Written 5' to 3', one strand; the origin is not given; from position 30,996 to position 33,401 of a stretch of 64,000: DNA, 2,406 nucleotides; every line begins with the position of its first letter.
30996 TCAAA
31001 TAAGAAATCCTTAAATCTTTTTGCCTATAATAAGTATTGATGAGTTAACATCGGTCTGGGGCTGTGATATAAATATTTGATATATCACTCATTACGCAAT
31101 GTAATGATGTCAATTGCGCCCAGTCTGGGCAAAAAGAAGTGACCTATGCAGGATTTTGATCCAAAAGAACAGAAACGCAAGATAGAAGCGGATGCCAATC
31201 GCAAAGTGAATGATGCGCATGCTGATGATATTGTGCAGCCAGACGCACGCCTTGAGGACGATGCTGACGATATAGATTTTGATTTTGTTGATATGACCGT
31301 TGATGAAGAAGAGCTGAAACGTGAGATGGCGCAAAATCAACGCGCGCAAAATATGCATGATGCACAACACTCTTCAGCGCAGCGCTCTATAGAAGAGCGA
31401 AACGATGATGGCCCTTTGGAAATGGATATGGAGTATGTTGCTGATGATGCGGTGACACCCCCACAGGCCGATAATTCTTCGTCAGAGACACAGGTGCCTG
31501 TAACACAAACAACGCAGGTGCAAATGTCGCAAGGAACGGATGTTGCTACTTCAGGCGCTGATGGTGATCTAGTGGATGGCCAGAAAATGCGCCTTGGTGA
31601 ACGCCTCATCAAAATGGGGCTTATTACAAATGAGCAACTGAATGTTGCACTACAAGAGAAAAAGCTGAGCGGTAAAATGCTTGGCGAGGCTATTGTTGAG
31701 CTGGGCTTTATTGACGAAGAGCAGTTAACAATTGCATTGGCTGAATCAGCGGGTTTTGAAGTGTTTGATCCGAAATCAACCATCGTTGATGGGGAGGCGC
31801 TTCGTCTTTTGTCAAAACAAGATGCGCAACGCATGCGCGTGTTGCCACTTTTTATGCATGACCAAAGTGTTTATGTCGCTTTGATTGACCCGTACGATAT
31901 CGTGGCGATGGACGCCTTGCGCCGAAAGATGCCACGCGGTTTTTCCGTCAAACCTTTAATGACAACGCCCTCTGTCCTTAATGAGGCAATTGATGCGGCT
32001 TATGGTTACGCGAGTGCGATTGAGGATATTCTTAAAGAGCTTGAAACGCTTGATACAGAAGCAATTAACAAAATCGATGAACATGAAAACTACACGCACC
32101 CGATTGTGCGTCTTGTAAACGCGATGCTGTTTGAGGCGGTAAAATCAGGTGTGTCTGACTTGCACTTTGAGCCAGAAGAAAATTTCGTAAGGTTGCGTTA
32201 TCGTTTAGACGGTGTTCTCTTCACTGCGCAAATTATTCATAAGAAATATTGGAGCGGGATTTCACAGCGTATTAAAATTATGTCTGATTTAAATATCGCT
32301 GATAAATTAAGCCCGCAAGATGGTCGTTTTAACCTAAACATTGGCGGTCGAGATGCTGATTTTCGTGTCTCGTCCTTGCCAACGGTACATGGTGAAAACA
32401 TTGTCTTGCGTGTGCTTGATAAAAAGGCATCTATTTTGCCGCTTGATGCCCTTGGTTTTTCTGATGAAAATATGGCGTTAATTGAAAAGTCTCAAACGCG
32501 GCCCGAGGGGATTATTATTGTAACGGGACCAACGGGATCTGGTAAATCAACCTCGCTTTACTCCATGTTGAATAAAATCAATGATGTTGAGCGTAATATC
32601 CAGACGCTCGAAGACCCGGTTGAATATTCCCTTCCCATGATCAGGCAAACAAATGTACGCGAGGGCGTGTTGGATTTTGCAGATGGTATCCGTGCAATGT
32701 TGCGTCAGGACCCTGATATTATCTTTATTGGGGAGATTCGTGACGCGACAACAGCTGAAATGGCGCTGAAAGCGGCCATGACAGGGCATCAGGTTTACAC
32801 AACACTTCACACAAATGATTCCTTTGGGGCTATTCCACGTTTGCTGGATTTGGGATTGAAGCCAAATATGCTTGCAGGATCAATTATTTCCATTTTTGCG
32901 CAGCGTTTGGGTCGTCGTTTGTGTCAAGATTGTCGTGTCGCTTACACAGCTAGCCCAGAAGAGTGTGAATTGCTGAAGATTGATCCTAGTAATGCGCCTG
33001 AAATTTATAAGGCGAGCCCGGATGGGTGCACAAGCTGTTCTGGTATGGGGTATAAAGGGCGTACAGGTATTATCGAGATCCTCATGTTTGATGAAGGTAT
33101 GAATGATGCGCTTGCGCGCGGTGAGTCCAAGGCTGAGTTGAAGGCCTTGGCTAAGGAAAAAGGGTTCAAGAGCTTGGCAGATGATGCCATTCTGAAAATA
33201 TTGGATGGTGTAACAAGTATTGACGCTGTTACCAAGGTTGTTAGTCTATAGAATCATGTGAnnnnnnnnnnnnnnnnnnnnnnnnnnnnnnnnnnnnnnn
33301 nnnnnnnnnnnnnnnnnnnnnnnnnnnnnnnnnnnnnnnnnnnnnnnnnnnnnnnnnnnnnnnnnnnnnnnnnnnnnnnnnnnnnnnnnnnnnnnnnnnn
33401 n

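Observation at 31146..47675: Compact 14-gene type IV pilus cluster of mixed Pil/MSHA/Myxococcus-like composition in an apparently alphaproteobacterial backbone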

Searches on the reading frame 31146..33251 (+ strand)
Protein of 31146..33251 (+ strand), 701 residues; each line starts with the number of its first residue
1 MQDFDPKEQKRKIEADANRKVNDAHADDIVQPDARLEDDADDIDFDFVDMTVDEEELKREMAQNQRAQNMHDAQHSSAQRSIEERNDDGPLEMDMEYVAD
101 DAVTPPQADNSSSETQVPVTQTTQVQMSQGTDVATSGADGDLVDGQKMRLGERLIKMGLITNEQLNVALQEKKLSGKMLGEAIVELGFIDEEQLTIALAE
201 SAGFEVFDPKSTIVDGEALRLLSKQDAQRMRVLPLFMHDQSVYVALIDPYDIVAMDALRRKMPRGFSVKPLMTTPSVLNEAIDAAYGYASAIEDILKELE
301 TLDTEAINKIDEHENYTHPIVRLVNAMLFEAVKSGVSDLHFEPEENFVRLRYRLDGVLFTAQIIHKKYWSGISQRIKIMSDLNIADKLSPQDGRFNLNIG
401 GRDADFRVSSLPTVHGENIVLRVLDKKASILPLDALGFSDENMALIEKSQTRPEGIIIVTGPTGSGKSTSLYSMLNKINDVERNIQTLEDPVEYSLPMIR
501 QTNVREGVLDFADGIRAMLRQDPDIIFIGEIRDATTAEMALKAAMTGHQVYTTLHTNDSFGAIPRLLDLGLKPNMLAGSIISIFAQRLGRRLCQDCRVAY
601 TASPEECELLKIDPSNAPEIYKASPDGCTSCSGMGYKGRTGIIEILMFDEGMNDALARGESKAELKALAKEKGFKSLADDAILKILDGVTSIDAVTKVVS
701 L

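Call 3: search_protein_families(library=pfam, proteins=[window:31146-33251:+], max_evalue=0.01)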
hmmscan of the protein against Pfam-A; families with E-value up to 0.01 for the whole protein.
window:31146-33251:+ (701 aa): 7 families
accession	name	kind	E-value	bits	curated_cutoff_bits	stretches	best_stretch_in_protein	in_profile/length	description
PF00437.27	T2SSE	-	4.3e-116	388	24.9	1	317-695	5-368/370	Type II/IV secretion system protein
PF05157.20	MshEN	-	1.8e-12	47.5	23.1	1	204-289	3-87/90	MshEN domain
PF13173.12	AAA_14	-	0.00024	21.5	27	1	455-547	3-87/129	AAA domain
PF13401.12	AAA_22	-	0.00074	20.3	27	1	453-484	4-33/130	AAA domain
PF13555.12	AAA_29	-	0.0017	18.5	27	0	450-471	18-39/61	P-loop containing region of AAA domain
PF25199.1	nSTAND_NTPase5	-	0.0036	17.6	34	1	446-479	33-66/145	Novel STAND NTPase 5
PF00004.35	AAA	-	0.0038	18.1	21.2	1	457-538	1-73/131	ATPase family associated with various cellular activities (AAA)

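Call 5: search_protein_families(library=ncbifam, proteins=[window:31146-33251:+], max_evalue=0.01)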
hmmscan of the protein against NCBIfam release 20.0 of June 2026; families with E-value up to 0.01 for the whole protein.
window:31146-33251:+ (701 aa): 23 families
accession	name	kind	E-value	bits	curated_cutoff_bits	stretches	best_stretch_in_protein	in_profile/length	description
TIGR02538.1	type_IV_pilB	equivalog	1.9e-153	512.1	675.65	1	150-699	2-562/564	type IV-A pilus assembly ATPase PilB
TIGR02533.1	type_II_gspE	equivalog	1.3e-150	502.3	630.25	1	222-698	4-485/486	type II secretion system ATPase GspE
NF053534.1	T4PilAsmATPsTfpB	equivalog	1.2e-115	387.1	850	1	188-700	62-583/584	type IV pilus assembly ATPase TfpB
NF007755.0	PRK10436.1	equivalog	1.4e-108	363.5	617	1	282-699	67-459/465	type II secretion system protein GspE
NF041000.1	ATPase_ComGA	equivalog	5.7e-66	222.3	300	1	326-588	2-264/267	competence type IV pilus ATPase ComGA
TIGR01420.1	pilT_fam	subfamily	2.8e-50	171.5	319.1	1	325-599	3-278/343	PilT/PilU family type 4a pilus ATPase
TIGR02524.1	dot_icm_DotB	equivalog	3.9e-24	85.5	463.3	1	451-567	131-257/358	Dot/Icm type IV secretion system ATPase DotB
TIGR02525.1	plasmid_TraJ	equivalog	7.4e-24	84.4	368.3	1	449-569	144-272/372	plasmid transfer ATPase TraJ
NF053729.1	c-di-GMP_motif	domain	3e-17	62.1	38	1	149-200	1-52/53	cyclic di-GMP-binding domain-containing protein, MshE-related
NF058587.1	archaellum_moto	equivalog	3.5e-15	55.7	550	1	429-566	250-393/527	archaellum flagellar ATPase motor FlaI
NF008411.1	PRK11234.1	equivalog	4.9e-13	48.3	1170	1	147-267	481-600/723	cyclic di-3',5'-guanylate-activated glycosyltransferase NfrB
TIGR03819.1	heli_sec_ATPase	hypoth_equivalog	1.2e-12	47.7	373.15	1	413-571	136-302/340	TadA family conjugal transfer-associated ATPase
TIGR02782.1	TrbB_P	equivalog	1.9e-12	47.1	304.55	1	456-567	138-253/303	P-type conjugative transfer ATPase TrbB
TIGR02788.1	VirB11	equivalog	1e-11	44.4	249.95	1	457-570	147-266/308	P-type DNA transfer ATPase VirB11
NF012033.0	PRK15489.1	equivalog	4.4e-10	38.4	537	1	141-263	484-606/703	glycosyl transferase family protein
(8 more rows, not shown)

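Call 10: find_encoding_contigs(protein=window:31146-33251:+, flank=2000, max_places=5)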
Protein window:31146-33251:+ (701 aa): 23 contigs read that carry it; 5 places shown.
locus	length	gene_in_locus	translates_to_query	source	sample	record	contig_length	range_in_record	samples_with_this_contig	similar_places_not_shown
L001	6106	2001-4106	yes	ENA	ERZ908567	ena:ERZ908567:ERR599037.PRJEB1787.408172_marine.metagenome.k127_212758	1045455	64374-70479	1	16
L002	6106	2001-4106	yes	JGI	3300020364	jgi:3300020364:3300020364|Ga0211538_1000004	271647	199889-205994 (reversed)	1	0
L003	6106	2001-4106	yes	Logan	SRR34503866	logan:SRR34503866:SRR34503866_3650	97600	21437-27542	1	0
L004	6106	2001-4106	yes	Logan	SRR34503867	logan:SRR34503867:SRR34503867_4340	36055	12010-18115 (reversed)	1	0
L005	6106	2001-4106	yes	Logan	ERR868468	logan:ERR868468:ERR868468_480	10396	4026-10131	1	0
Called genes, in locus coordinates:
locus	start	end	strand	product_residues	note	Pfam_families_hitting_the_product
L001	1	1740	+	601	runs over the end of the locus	PF11924:IAT_beta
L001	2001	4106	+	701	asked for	PF05157:MshEN, PF00437:T2SSE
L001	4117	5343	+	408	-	PF28597:T2SSF_N, PF00482:T2SSF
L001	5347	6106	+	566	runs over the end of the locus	-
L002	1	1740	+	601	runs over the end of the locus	PF11924:IAT_beta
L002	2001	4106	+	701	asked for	PF05157:MshEN, PF00437:T2SSE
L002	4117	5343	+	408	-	PF28597:T2SSF_N, PF00482:T2SSF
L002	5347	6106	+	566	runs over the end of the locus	-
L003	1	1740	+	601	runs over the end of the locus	PF11924:IAT_beta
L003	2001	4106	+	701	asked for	PF05157:MshEN, PF00437:T2SSE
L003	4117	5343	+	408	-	PF28597:T2SSF_N, PF00482:T2SSF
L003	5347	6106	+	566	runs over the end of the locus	-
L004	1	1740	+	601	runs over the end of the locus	PF11924:IAT_beta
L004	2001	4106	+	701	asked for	PF05157:MshEN, PF00437:T2SSE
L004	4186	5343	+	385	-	PF00482:T2SSF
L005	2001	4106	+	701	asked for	PF05157:MshEN, PF00437:T2SSE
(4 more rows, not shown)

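Call 43: search_solved_structures(query=window:31146-33251:+, max_evalue=1e-10)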
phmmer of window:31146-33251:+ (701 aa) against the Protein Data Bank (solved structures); distinct sequences matched with E-value up to 1e-10: 32.
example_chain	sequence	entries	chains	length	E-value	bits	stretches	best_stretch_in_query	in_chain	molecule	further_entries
6f8l_G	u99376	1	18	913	5.6e-131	441.2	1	149-695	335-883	Type IV pilus assembly protein PilF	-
5zfr_A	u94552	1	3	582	7.5e-120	404.5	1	146-698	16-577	Type IV pilus biogenesis ATPase PilB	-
6olj_C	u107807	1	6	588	2.4e-118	399.5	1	146-698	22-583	Type IV pilus biogenesis ATPase PilB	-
5tsg_B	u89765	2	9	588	8.3e-118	397.7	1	146-698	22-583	Type IV pilus biogenesis ATPase PilB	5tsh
3jc8_Ba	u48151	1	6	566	6.9e-117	394.7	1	149-695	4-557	Type IV-A pilus assembly ATPase PilB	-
4pht_A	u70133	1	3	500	9.9e-105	354.5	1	316-698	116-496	General secretory pathway protein E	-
4kss_A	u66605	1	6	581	6.8e-103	348.5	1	317-699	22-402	Type II secretion system protein E, hemolysin-coregulated protein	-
4ksr_A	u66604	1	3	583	7e-103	348.4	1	317-699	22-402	Type II secretion system protein E, Hemolysin-coregulated protein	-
1p9r_A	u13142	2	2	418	7.7e-103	348.3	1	317-696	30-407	General secretion pathway protein E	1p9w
5oiu_A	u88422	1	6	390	3.4e-94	319.7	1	323-695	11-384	Type IV pilus assembly protein PilF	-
5it5_F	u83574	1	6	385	3.7e-94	319.6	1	323-695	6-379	ATP binding motif-containing protein PilF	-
6ejf_A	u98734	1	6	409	4.4e-94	319.3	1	323-695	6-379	Type IV pilus assembly protein PilF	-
8dze_A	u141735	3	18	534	4.3e-33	117.9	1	290-698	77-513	BfpD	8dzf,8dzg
2ewv_A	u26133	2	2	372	1.3e-32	116.3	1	328-570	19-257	twitching motility protein PilT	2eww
2gsz_A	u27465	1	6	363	1.4e-32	116.2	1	330-570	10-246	twitching motility protein PilT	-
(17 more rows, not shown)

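Call 73: search_dna_similar(query=window:31146-33251:+, collection=plasmids, mode=protein, max_rows=45)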
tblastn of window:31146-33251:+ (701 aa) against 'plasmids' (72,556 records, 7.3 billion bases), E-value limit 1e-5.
The search stops at 5000 records and this limit was reached: more records match than are counted here, and every count below describes the 5000 best-scoring records only.
Records with a match: at least 5000; places in all: 7673; records where one place covers at least 80% of the query: 4.
Best place of each record, by identity: <60% 5000.
By first word of the organism name: Escherichia 2276; Salmonella 533; Klebsiella 441; Pseudomonas 276; Acinetobacter 163; Vibrio 147; Shigella 144; Ralstonia 122; Serratia 105; Enterobacter 88; and 175 more.
By predicted mobility (MOB-suite, as given by PLSDB): conjugative 3276; non-mobilizable 1084; mobilizable 640.
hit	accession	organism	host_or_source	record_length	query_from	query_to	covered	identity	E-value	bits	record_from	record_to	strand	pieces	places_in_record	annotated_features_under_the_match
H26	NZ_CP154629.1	Acetoanaerobium noterae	cell culture,Sludge of a digestion ...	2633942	146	698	79%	38.5%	3e-113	383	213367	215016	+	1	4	none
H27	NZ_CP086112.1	Skermanella rosea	single cell,hydrocarbon-contaminated ...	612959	149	699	79%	37.7%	1e-95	332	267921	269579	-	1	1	ATPase, T2SS/T4P/T4SS family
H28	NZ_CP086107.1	Skermanella mucosa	single cell,crude oil contaminated ...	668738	149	698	78%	37.7%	1e-95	332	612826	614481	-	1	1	ATPase, T2SS/T4P/T4SS family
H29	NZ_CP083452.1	Comamonas odontotermitis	cell culture,cucumber rhizosphere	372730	134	698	81%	36.5%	5e-105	359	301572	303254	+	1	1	gspE: type II secretion system ATPase GspE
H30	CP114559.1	Candidatus Manganitrophus sp.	activated carbon metagenome,metagenomic ...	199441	148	698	79%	37.2%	1e-98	341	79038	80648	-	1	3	ATPase, T2SS/T4P/T4SS family | prepilin-type N-terminal cleavage/methylation domain-containing ...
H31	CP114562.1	Candidatus Manganitrophus sp.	activated carbon metagenome,metagenomic ...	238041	148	698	79%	37.2%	1e-98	341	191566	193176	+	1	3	ATPase, T2SS/T4P/T4SS family | prepilin-type N-terminal cleavage/methylation domain-containing ...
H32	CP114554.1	Candidatus Manganitrophus sp.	activated carbon metagenome,metagenomic ...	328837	148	698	79%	37.2%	1e-98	341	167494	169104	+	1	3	ATPase, T2SS/T4P/T4SS family | prepilin-type N-terminal cleavage/methylation domain-containing ...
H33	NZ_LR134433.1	Legionella adelaidensis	environmental,Cooling tower water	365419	147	699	79%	36.8%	6e-104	356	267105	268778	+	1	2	GspE/PulE family protein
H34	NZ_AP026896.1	Aeromonas caviae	Microbe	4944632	147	698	79%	36.8%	7e-101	347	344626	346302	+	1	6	none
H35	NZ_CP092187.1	Deinococcus sp. KNUC1210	Setaria viridis,cell ...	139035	145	700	79%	36.2%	8e-101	347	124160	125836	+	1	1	ATPase, T2SS/T4P/T4SS family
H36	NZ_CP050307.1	Rhizobium lusitanum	Oxytropis pumilio,cell culture,root ...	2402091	158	701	78%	37.0%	8e-91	318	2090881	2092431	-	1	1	none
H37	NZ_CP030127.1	Indioceanicola profundi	sediment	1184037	150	697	78%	36.6%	7e-94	327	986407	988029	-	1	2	none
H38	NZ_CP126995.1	Acidisoma sp. PAMC 29798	cell culture,lichen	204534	149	697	78%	36.1%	6e-93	324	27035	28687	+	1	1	GspE/PulE family protein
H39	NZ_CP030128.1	Indioceanicola profundi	sediment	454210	139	698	80%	35.3%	1e-95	332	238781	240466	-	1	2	ATPase, T2SS/T4P/T4SS family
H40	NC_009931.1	Acaryochloris marina MBIC11017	-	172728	152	698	78%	35.9%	1e-91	320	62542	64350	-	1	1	GspE/PulE family protein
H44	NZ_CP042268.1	Pseudomonas aeruginosa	Homo sapiens,sputum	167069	227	698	67%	41.2%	5e-106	362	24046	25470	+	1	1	xcpR: GspE family T2SS ATPase variant XcpR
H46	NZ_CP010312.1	Geoalkalibacter subterraneus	-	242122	148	699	79%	34.8%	3e-92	322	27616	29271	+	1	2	GspE/PulE family protein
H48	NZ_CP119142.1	Neisseria gonorrhoeae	Homo sapiens,whole organism,synovial ...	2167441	154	696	77%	34.7%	6e-87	306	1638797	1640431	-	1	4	none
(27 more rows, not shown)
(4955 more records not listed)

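Call 74: get_annotated_region(hit=H27, flank=14000)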
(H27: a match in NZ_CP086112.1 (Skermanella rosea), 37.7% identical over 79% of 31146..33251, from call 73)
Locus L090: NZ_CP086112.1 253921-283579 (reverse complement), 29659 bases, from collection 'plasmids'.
description: Skermanella rosea strain KEMB 2255-458 plasmid pSR-1, complete sequence
organism: Skermanella rosea (NCBI taxid 1817965)
taxonomy: Bacteria; Pseudomonadota; Alphaproteobacteria; Rhodospirillales; Azospirillaceae; Skermanella; Skermanella rosea
host: -; source: single cell,hydrocarbon-contaminated desert sand; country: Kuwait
typing (MOB-suite, as given by PLSDB): mobilizable; relaxase MOBP
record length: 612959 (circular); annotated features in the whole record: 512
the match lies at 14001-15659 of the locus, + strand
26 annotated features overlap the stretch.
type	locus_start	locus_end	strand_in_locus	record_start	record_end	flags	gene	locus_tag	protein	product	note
CDS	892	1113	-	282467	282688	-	-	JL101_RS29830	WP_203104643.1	hypothetical protein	-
CDS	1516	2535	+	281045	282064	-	-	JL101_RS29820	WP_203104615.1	IS1595 family transposase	-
CDS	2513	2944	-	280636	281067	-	-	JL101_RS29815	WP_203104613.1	hypothetical protein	-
CDS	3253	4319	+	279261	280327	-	-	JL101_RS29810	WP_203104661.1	IS630 family transposase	-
CDS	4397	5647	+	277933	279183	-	-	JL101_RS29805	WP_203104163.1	tyrosine-type recombinase/integrase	GO:0015074 - DNA integration [Evidence IEA]; GO:0006310 - DNA recombination [Evidence IEA]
CDS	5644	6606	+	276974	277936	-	-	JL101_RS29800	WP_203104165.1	tyrosine-type recombinase/integrase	GO:0015074 - DNA integration [Evidence IEA]; GO:0006310 - DNA recombination [Evidence IEA]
CDS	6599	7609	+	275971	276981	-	-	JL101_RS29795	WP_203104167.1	tyrosine-type recombinase/integrase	GO:0015074 - DNA integration [Evidence IEA]; GO:0006310 - DNA recombination [Evidence IEA]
CDS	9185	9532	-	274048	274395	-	tnpB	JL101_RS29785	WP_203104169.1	IS66 family insertion sequence element accessory protein TnpB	-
CDS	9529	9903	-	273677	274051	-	-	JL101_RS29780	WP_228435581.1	transposase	GO:0006313 - DNA transposition [Evidence IEA]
CDS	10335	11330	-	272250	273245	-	-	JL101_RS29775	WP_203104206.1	hypothetical protein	-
CDS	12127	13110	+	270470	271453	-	-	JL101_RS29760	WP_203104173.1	type II secretion system protein GspK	-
CDS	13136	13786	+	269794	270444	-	-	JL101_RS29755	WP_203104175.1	A24 family peptidase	-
CDS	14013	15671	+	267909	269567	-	-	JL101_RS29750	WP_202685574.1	ATPase, T2SS/T4P/T4SS family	-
CDS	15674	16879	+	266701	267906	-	-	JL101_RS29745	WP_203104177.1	type II secretion system F family protein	-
CDS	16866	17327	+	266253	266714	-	-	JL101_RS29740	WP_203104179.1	GspH/FimT family pseudopilin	GO:0015628 - protein secretion by the type II secretion system [Evidence IEA]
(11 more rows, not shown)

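Call 75: get_annotated_region(hit=H46, flank=14000)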
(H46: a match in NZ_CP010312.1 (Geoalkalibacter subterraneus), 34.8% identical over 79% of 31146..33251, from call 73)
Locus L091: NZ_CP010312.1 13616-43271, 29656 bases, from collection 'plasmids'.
description: Geoalkalibacter subterraneus strain Red1 plasmid pGSUB1, complete sequence
organism: Geoalkalibacter subterraneus (NCBI taxid 483547)
taxonomy: Bacteria; Thermodesulfobacteriota; Desulfuromonadia; Desulfuromonadales; Geoalkalibacteraceae; Geoalkalibacter; Geoalkalibacter subterraneus
host: -; source: -; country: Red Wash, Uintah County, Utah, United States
typing (MOB-suite, as given by PLSDB): non-mobilizable
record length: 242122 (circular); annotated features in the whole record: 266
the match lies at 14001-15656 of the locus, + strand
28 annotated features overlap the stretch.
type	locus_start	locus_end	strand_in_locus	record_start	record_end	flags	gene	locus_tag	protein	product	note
CDS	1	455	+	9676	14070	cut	-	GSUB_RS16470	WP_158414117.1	Ig-like domain-containing protein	-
CDS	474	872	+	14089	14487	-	tnpA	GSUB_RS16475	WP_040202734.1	IS200/IS605 family transposase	-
CDS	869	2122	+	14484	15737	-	-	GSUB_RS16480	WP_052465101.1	RNA-guided endonuclease TnpB family protein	-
CDS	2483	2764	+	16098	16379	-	traL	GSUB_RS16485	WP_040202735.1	type IV conjugative transfer system protein TraL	-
CDS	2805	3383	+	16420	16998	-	-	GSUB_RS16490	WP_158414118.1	TraE/TraK family type IV conjugative transfer system protein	-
CDS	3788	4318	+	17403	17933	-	-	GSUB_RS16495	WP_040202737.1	prepilin-type N-terminal cleavage/methylation domain-containing protein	-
CDS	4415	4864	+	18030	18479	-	-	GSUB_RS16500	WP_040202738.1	prepilin-type N-terminal cleavage/methylation domain-containing protein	-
CDS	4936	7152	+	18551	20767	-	-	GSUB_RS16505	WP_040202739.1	hypothetical protein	-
CDS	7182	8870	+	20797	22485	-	-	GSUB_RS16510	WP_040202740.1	hypothetical protein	-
CDS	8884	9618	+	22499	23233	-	-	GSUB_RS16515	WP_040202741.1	PilZ domain-containing protein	-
CDS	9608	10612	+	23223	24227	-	-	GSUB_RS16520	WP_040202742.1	hypothetical protein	-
CDS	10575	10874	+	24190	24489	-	-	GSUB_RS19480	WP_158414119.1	hypothetical protein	-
CDS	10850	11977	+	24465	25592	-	-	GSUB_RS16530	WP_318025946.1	type IV pilus twitching motility protein PilT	GO:0043107 - type IV pilus-dependent motility [Evidence IEA]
CDS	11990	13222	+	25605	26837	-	-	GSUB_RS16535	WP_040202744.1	type II secretion system F family protein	-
CDS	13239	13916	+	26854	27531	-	-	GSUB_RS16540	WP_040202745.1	PilZ domain-containing protein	-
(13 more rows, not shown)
